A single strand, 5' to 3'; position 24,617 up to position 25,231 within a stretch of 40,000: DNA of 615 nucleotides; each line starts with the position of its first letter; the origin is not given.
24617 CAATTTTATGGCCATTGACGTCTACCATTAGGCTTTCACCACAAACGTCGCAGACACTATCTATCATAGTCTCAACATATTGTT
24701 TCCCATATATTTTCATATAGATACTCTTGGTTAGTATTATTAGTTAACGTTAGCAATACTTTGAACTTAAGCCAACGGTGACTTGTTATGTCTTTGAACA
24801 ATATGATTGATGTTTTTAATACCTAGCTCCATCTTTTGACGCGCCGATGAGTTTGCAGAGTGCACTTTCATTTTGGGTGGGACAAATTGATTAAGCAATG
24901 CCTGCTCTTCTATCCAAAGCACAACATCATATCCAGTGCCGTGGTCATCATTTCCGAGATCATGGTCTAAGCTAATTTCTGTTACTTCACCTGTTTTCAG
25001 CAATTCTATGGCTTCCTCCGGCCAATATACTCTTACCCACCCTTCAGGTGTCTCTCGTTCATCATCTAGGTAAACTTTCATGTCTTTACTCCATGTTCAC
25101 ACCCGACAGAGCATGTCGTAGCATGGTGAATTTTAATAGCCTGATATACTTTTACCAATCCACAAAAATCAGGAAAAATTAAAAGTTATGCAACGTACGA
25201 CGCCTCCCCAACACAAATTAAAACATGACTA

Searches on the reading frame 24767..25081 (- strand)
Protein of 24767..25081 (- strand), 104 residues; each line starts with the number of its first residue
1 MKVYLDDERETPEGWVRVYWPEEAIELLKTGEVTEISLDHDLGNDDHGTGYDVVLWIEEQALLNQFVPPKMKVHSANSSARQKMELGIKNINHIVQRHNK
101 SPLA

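Call 10: search_protein_families(library=pfam, proteins=[window:24767-25081:-])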
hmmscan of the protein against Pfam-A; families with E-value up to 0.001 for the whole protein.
window:24767-25081:- (104 aa): 1 family
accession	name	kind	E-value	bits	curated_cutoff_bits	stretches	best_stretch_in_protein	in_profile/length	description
PF20274.4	cREC_REC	-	1.6e-30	106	27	1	1-88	1-86/88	Cyclic-phosphate processing Receiver domain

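Call 86: search_protein_families(library=padloc, proteins=[window:24767-25081:-], max_evalue=0.001)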
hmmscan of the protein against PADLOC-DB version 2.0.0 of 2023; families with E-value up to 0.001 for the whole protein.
window:24767-25081:- (104 aa): 0 families
